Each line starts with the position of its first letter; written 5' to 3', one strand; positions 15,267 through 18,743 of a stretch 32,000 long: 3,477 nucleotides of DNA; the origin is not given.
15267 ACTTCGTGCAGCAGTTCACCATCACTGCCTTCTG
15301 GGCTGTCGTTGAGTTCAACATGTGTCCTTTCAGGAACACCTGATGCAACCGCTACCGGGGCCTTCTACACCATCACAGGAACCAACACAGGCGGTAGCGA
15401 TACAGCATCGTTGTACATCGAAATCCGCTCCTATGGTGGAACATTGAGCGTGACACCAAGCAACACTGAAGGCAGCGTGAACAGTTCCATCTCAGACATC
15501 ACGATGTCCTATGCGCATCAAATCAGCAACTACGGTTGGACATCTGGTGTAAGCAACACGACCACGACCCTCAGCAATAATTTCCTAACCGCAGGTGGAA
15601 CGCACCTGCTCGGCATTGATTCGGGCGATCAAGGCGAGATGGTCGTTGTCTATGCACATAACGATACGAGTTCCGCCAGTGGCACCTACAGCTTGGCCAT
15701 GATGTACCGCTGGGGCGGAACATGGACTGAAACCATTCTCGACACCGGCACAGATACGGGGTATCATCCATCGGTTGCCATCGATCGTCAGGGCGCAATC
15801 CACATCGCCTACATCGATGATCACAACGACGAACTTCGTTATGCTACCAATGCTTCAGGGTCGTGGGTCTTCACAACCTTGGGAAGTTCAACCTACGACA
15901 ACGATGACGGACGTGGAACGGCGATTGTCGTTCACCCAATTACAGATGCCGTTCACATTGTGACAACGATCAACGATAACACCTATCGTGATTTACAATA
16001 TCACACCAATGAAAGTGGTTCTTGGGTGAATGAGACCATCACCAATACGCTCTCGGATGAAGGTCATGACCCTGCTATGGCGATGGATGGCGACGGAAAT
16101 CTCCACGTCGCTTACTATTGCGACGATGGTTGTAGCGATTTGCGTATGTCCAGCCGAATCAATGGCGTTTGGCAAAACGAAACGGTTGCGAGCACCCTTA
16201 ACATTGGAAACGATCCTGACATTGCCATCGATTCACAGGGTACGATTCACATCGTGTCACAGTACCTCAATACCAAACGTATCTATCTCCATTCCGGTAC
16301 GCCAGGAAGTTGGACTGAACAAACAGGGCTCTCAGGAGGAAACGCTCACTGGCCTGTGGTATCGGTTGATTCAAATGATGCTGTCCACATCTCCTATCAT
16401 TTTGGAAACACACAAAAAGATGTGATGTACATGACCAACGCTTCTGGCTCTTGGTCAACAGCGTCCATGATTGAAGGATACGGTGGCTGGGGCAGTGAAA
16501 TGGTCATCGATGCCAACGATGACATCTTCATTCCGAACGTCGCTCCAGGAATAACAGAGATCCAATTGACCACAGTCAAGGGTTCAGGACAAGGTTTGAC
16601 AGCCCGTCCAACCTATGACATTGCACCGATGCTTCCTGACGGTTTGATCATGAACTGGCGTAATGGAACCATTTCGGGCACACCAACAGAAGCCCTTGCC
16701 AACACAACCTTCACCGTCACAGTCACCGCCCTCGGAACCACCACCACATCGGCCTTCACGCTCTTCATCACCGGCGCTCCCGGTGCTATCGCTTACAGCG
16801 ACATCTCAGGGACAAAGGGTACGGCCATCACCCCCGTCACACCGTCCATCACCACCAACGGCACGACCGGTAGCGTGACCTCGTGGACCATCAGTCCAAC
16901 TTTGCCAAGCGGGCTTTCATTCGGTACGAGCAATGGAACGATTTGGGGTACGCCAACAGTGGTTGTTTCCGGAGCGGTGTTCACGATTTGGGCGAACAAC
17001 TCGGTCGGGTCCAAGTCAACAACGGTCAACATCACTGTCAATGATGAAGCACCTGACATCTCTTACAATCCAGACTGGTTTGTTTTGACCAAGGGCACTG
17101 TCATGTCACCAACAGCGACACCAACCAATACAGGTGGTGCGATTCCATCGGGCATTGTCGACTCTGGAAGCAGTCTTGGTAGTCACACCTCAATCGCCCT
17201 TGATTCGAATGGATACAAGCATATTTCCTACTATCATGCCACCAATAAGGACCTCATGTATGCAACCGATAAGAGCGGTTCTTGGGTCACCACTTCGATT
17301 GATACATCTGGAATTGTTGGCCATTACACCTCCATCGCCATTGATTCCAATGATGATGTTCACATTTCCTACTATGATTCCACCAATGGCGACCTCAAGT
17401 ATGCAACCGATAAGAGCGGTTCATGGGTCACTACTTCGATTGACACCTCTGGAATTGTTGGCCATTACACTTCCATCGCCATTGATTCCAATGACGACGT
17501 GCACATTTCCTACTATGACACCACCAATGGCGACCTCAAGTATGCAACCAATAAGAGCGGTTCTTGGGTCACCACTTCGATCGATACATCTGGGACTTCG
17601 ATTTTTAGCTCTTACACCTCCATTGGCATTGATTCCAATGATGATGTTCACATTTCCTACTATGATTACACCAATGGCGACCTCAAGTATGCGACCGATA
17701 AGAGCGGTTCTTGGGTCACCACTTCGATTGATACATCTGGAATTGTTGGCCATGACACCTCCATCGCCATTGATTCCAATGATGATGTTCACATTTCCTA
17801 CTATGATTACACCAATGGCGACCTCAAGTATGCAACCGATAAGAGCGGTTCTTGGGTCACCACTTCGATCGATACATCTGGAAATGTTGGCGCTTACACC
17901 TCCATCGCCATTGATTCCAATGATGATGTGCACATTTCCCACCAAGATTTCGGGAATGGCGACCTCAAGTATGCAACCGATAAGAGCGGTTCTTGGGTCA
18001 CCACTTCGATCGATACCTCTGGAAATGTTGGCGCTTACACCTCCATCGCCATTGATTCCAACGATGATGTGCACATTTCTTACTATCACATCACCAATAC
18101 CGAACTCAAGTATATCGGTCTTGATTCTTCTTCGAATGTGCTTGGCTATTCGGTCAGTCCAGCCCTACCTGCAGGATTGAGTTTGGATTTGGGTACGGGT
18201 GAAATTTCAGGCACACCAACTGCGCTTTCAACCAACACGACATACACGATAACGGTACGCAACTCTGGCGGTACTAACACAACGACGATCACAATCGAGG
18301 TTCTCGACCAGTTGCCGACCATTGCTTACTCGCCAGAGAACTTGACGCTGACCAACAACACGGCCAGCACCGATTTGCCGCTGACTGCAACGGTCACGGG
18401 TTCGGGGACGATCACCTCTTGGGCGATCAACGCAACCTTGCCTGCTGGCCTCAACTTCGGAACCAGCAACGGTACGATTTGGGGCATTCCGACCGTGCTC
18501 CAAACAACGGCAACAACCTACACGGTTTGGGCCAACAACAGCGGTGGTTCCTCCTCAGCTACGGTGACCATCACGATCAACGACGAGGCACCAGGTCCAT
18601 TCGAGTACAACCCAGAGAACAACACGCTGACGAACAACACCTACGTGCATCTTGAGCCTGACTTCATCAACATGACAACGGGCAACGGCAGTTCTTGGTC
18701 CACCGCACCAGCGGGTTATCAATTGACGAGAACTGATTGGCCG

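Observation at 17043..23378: Three ~1.3-1.6-kb cassettes in which a 7-blade propeller is inserted inside a He_PIG Ig-like domain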

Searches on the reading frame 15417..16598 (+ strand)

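Call 45: search_protein_families(library=pfam, proteins=[window:15417-16598:+], max_evalue=10)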
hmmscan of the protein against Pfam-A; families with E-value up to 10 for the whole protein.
seq(394 aa): 1 family
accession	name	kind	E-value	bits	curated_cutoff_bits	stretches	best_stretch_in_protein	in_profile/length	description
PF19917.4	bpX1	-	0.12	12.6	27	1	269-307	12-52/82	MoxR-vWA-beta-propeller ternary system domain bpX1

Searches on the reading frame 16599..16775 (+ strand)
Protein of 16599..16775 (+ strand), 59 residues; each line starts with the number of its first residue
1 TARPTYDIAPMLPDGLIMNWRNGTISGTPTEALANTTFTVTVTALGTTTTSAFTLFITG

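Call 45: search_protein_families(library=pfam, proteins=[window:16599-16775:+], max_evalue=10)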
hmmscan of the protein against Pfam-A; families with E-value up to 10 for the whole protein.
seq(59 aa): 1 family
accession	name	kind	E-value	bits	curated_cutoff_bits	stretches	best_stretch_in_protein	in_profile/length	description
PF05345.18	He_PIG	-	2.5e-09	37.9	24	1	8-55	44-93/96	Putative Ig domain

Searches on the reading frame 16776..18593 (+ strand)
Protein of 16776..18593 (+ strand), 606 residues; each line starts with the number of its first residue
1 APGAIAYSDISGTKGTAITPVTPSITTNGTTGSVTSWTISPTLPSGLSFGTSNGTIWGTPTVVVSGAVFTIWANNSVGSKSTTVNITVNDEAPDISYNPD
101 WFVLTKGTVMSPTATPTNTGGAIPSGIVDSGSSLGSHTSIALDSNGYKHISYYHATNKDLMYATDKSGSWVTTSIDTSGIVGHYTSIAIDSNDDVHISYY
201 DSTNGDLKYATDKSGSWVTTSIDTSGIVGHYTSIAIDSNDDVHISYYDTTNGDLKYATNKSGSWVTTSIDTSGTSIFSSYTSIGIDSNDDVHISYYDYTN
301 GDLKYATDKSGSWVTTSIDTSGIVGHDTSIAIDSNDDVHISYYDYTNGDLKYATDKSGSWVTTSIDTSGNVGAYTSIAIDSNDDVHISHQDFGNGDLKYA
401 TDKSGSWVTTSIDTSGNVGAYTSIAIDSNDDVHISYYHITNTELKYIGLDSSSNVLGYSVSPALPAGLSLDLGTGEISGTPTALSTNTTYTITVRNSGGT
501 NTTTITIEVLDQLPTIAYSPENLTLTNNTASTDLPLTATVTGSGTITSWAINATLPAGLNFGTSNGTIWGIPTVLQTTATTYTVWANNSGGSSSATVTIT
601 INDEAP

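Call 50: predict_structure(alignment_id=A2)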
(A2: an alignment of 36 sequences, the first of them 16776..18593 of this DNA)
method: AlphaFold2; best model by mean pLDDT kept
length: 606 residues; sequences in the alignment: 36
mean_pLDDT: 90.5   pTM: 0.75
mean pLDDT of the five models: 90.5, 90.6, 89.8, 89.7, 89.2
residues with pLDDT >= 90: 404; 70-90: 180; 50-70: 22; < 50: 0
segments of 3 or more residues with pLDDT < 50: none
pLDDT, mean of each block of 10 residues (from residue 1): 82 84 74 84 86 90 80 89 88 89 91 89 77 88 91 95 83 94 97 97 97 93 95 97 95 94 94 69 97 93 94 94 95 98 96 95 94 97 97 91 92 86 93 93 90 85 88 87 91 85 94 89 94 94 85 95 95 94 92 94 79
secondary structure, 60 per line:
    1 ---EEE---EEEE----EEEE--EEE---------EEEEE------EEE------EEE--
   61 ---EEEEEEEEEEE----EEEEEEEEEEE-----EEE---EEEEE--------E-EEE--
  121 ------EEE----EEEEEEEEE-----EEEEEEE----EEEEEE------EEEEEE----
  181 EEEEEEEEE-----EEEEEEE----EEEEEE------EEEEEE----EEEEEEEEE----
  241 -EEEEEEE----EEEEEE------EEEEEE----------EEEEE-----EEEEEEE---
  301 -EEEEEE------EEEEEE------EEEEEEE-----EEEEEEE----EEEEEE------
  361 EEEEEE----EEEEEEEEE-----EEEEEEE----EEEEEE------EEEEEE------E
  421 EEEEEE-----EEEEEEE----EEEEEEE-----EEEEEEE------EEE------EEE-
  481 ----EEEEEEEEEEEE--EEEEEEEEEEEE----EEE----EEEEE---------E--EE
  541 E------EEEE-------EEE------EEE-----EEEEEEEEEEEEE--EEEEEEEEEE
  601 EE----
elements in order: E4-6 E10-13 E18-21 E24-26 E36-40 E47-49 E56-58 E64-74 E79-89 E95-97 E101-105 E116-118 E127-129 E134-142 E148-154 E159-164 E171-176 E181-189 E195-201 E206-211 E218-223 E228-236 E242-248 E253-258 E265-270 E281-285 E291-297 E302-307 E314-319 E326-332 E338-344 E349-354 E361-366 E371-379 E385-391 E396-401 E408-413 E420-426 E432-438 E443-449 E455-461 E468-470 E477-479 E485-496 E499-510 E515-517 E522-526 E539-541 E548-551 E559-561 E568-570 E576-588 E591-602

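Call 71: fold_search(model_id=the predicted structure, library=pdb)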
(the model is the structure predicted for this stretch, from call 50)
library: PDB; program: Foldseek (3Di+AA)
matches with E <= 10: 1886; with E <= 0.001: 501
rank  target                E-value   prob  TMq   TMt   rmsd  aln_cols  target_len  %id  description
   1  8q82_A                1.9e-15  1.00  0.44  0.77   4.7       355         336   15  Photorhabdus laumondii lectin PLL4 in complex with alpha-methyl-fucoside (released 2025-03-05)
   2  5mxg_A                3.5e-15  1.00  0.45  0.76   4.1       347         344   16  Photorhabdus asymbiotica lectin (PHL) in complex with blood group H trisaccharide (released 2017-08-09)
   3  6fhy_A                3.7e-15  1.00  0.44  0.76   4.4       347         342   15  Photorhabdus asymbiotica lectin (PHL) in complex with synthetic C-fucoside (released 2019-01-30)
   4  6fhx_A                5.2e-15  1.00  0.45  0.76   4.8       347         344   16  Photorhabdus asymbiotica lectin (PHL) in complex with synthetic C-fucoside (released 2019-01-30)
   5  8q83_A                5.4e-15  1.00  0.45  0.75   5.5       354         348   16  Photorhabdus laumondii lectin PLL5 in complex with alpha-methyl-fucoside (released 2025-03-05)
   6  6rg2_A                5.9e-15  1.00  0.44  0.75   4.4       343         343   15  Photorhabdus laumondii lectin PLL2 in complex with 3-O-methyl-D-glucose (released 2020-07-01)
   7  8q83_D                7.2e-15  1.00  0.45  0.77   3.5       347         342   16  Photorhabdus laumondii lectin PLL5 in complex with alpha-methyl-fucoside (released 2025-03-05)
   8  6rgg_B                7.9e-15  1.00  0.45  0.77   3.6       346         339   14  Photorhabdus laumondii lectin PLL2 in complex with O-methylated PGL-1-derived disaccharide (released 2020-07-01)
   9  6rg2_B                1.2e-14  1.00  0.45  0.76   3.5       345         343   15  Photorhabdus laumondii lectin PLL2 in complex with 3-O-methyl-D-glucose (released 2020-07-01)
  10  5mxf                  2.6e-14  1.00  0.45  0.75   3.6       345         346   16  Photorhabdus asymbiotica lectin (PHL) in complex with alpha-methyl fucoside (released 2017-08-09)
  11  5mxe                  4.5e-14  1.00  0.45  0.76   4.4       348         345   16  Photorhabdus asymbiotica lectin (PHL) in free form (released 2017-08-09)
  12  5mxh                  5.8e-14  1.00  0.45  0.76   3.5       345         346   15  Photorhabdus asymbiotica lectin (PHL) in complex with D-galactose (released 2017-08-09)
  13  8q81                  1.4e-13  1.00  0.45  0.76   4.2       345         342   14  Photorhabdus laumondii lectin PLL3 in complex with alpha-methyl-fucoside (released 2025-03-05)
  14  6t96                  2.6e-13  1.00  0.45  0.75   6.8       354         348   14  Photorhabdus laumondii subsp. laumondii lectin PLL3 (released 2019-12-25)
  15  3dmk_A                1.5e-11  1.00  0.17  0.14  35.3       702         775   11  Crystal structure of Down Syndrome Cell Adhesion Molecule (DSCAM) isoform 1.30.30, N-terminal eight Ig domains (released 2008-10-07)
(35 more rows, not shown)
